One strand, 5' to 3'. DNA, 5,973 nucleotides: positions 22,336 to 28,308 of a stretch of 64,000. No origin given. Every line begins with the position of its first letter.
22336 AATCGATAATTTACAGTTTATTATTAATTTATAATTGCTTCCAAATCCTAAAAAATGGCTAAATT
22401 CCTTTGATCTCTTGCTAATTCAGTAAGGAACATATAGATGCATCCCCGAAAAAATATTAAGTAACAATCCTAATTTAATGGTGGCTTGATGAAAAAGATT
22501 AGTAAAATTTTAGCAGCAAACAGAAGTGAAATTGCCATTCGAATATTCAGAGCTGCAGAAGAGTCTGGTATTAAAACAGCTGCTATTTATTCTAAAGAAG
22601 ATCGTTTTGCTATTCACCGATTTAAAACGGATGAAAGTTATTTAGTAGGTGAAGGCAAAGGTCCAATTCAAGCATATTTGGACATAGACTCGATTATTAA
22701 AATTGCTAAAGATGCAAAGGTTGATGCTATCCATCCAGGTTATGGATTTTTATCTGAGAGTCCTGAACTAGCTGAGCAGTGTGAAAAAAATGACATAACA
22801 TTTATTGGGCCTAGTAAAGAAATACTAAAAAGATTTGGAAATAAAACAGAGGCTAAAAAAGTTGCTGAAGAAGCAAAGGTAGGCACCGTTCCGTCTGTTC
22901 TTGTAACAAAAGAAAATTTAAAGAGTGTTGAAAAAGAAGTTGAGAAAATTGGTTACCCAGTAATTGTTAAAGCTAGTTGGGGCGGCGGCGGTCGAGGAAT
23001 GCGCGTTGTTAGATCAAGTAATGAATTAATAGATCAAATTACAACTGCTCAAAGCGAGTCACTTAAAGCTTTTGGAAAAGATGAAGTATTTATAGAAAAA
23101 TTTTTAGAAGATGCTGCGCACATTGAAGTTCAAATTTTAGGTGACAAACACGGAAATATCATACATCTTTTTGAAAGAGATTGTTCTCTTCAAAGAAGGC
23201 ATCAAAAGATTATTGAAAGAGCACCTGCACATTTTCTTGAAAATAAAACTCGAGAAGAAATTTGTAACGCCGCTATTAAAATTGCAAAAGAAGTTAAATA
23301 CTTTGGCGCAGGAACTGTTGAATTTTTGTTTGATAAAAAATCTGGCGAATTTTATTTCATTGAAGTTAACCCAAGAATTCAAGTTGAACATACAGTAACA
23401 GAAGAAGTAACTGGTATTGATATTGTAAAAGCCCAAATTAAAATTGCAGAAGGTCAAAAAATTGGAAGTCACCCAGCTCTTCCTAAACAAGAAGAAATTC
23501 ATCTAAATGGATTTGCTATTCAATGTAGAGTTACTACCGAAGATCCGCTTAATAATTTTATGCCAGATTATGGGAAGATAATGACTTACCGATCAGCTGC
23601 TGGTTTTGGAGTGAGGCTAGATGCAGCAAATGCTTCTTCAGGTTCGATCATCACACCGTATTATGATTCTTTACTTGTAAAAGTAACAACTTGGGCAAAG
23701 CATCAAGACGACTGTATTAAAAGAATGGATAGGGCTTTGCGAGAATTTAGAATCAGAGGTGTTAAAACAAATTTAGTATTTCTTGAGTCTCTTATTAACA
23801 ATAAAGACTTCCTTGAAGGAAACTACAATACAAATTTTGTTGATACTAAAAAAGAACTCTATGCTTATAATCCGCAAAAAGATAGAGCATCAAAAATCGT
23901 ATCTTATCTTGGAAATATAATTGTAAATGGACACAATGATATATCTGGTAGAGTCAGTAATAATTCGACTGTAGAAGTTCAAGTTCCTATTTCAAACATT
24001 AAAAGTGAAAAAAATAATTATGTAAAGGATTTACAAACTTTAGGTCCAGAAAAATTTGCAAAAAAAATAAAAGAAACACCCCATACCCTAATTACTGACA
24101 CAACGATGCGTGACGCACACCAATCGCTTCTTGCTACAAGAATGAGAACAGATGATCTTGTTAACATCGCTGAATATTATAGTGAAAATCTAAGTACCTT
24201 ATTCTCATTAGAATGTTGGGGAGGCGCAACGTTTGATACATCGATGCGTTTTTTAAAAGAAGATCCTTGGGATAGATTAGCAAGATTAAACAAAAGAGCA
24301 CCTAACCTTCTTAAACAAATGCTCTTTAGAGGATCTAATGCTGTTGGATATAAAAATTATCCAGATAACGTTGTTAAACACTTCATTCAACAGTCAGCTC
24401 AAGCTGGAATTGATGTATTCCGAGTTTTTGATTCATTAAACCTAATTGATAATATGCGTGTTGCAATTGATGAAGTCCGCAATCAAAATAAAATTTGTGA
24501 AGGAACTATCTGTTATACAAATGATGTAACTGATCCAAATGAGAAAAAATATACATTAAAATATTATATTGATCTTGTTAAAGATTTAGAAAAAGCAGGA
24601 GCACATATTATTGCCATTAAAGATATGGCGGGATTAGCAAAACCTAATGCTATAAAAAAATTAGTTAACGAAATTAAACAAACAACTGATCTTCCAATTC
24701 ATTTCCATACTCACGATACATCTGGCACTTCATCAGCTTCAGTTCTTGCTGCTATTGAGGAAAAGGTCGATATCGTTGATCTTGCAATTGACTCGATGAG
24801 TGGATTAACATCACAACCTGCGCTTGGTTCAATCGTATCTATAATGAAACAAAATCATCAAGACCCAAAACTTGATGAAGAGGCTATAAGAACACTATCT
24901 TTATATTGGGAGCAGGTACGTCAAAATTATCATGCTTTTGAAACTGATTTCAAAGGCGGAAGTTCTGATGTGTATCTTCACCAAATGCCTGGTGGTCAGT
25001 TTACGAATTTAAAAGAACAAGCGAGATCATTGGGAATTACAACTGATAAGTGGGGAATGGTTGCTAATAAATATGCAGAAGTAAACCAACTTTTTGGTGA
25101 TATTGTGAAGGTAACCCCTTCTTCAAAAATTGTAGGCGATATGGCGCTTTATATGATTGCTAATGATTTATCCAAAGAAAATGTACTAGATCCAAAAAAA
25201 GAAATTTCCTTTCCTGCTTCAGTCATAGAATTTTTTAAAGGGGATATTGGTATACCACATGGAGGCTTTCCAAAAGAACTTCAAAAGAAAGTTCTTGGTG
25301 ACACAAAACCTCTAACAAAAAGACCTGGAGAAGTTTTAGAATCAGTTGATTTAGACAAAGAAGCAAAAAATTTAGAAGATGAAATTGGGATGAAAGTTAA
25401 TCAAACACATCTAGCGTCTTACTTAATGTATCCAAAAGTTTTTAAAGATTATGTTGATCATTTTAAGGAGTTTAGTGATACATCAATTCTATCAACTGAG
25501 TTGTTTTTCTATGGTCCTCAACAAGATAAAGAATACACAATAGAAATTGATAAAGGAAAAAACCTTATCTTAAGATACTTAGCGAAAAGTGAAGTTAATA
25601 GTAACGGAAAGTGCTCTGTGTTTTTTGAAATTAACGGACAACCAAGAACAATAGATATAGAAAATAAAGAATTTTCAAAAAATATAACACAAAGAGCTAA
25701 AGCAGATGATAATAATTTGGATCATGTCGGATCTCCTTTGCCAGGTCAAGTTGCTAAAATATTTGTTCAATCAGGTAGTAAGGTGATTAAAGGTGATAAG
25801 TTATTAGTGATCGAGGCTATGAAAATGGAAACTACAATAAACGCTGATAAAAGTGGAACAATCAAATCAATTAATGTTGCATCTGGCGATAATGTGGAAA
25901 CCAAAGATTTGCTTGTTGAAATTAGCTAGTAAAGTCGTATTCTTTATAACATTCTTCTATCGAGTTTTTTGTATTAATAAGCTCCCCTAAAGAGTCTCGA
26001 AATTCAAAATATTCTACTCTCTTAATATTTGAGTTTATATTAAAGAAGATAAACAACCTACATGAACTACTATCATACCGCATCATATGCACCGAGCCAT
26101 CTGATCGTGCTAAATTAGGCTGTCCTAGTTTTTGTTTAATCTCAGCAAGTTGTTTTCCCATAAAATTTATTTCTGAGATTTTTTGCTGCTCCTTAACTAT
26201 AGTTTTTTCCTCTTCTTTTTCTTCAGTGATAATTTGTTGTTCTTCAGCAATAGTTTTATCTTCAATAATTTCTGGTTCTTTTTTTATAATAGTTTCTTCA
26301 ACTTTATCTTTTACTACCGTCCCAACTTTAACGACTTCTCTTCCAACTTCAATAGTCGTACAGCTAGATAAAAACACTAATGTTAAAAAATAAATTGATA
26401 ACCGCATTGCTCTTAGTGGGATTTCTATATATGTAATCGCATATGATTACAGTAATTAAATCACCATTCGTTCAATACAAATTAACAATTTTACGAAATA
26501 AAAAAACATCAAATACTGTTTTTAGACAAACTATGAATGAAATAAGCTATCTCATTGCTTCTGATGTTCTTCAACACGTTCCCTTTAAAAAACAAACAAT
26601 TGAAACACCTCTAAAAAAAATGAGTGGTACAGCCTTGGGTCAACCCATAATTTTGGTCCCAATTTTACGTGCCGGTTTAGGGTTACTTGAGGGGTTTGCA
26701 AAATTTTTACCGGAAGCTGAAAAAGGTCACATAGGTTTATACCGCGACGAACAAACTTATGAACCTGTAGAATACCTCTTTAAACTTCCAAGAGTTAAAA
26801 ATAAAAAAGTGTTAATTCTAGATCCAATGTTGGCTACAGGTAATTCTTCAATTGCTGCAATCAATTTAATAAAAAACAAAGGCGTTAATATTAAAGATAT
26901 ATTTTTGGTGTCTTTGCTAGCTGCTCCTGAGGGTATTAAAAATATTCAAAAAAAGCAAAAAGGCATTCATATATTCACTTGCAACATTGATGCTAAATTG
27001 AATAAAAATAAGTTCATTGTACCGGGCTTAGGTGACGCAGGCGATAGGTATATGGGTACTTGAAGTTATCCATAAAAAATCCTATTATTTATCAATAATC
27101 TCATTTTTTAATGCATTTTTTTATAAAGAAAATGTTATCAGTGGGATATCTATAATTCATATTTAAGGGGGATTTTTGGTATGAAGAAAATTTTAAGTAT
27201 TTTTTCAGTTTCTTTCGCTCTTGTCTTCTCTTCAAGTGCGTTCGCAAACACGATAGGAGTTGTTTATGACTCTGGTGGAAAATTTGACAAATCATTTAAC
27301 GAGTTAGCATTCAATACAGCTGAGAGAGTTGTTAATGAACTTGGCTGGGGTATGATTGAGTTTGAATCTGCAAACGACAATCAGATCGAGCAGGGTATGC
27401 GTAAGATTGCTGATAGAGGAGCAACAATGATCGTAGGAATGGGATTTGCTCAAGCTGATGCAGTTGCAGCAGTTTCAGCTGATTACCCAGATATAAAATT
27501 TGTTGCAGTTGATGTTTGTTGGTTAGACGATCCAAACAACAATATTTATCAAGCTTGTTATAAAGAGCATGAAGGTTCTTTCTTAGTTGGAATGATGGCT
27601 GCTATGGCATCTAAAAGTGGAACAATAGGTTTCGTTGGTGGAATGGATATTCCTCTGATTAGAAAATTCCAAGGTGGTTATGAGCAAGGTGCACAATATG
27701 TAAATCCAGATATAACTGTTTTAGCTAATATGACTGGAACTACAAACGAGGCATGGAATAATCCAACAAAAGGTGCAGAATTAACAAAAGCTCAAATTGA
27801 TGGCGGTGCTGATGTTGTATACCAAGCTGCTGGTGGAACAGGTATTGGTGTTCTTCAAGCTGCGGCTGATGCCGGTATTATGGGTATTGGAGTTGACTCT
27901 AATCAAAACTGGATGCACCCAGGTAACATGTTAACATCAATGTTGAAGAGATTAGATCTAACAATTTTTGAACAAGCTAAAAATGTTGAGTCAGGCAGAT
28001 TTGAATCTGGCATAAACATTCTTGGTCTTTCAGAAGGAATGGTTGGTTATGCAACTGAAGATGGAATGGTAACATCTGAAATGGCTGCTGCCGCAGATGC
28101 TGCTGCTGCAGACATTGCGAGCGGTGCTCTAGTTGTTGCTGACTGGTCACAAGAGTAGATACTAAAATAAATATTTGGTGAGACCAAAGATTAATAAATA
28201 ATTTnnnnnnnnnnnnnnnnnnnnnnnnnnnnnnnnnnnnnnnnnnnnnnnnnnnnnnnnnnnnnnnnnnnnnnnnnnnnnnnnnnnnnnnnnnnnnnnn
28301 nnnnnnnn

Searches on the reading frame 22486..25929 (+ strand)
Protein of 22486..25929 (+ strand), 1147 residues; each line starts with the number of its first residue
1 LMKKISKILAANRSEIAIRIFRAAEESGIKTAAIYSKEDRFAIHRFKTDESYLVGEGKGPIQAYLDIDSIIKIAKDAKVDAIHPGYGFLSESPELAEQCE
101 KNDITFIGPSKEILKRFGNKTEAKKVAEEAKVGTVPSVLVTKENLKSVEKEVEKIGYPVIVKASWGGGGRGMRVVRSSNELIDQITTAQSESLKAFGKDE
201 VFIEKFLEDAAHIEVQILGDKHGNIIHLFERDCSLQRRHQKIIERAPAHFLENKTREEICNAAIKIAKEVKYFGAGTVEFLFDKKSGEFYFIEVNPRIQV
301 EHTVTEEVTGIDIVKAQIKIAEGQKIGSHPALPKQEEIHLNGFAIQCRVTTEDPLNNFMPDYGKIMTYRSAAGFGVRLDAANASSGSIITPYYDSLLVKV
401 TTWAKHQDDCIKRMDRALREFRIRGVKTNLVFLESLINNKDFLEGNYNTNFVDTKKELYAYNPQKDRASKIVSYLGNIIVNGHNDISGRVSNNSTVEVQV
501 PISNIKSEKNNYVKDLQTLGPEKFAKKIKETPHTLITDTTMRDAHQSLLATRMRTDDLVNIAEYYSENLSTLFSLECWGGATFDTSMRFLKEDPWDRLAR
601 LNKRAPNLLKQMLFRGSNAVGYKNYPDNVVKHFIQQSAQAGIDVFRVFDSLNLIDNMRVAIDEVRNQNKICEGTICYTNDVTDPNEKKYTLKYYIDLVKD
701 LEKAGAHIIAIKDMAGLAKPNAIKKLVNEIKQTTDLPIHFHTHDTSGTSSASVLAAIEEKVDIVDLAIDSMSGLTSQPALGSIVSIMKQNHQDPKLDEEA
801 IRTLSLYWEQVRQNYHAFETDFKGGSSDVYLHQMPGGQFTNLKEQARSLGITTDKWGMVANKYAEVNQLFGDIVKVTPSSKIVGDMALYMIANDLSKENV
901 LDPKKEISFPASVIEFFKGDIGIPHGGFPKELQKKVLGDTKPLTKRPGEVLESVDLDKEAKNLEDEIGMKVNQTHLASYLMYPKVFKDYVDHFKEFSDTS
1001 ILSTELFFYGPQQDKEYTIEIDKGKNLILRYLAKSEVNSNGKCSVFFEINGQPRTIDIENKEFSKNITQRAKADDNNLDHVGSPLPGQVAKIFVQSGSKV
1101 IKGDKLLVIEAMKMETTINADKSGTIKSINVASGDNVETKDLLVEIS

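Call 72: search_protein_families(library=pfam, proteins=[window:22486-25929:+], max_evalue=0.0001)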
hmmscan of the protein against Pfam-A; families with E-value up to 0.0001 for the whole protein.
window:22486-25929:+ (1147 aa): 10 families
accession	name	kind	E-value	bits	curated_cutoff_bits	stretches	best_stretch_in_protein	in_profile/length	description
PF02786.22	CPSase_L_D2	-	9.9e-78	260.9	19.8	1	120-326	2-208/211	Carbamoyl-phosphate synthase L chain, ATP binding domain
PF02436.23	PYC_OADA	-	7.9e-72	241.7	27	1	829-1029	1-200/201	Conserved carboxylase domain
PF00289.28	Biotin_carb_N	-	1.4e-38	132.2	25.5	1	5-113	2-109/110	Biotin carboxylase, N-terminal domain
PF02785.25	Biotin_carb_C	-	4.7e-32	110.7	32.4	1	346-453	1-107/108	Biotin carboxylase C-terminal domain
PF00364.28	Biotin_lipoyl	-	2.8e-17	62.8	22.1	1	1081-1146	3-73/73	Biotin-requiring enzyme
PF07478.18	Dala_Dala_lig_C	-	1.2e-14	54.7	24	1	142-296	22-174/204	D-ala D-ala ligase C-terminus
PF00682.25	HMGL-like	-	2.8e-13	50.3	29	1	683-804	133-256/260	HMGL-like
PF02222.28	ATP-grasp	-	1.5e-12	48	27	1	127-298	3-163/179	ATP-grasp domain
PF13533.13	Biotin_lipoyl_2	-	2.1e-08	34.2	29.8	0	1083-1110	5-32/32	Biotin-lipoyl like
PF02655.19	ATP-grasp_3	-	7.2e-07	29.9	23.2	1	135-299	18-158/160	ATP-grasp domain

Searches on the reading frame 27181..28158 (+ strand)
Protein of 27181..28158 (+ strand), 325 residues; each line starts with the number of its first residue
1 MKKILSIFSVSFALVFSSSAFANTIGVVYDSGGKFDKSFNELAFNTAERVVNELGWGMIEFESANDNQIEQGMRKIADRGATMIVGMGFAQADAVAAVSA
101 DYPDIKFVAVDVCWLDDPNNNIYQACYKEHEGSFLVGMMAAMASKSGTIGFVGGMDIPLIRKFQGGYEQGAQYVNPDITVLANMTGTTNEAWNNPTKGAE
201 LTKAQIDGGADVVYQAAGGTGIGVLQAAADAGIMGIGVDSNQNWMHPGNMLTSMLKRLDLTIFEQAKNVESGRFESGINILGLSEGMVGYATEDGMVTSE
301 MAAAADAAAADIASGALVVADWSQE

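Call 72: search_protein_families(library=pfam, proteins=[window:27181-28158:+], max_evalue=0.0001)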
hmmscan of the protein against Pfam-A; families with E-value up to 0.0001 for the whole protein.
window:27181-28158:+ (325 aa): 1 family
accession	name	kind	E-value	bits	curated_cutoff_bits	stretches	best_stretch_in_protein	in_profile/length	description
PF02608.20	Bmp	-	2.6e-56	191.3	24.1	1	27-303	5-281/301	ABC transporter substrate-binding protein PnrA-like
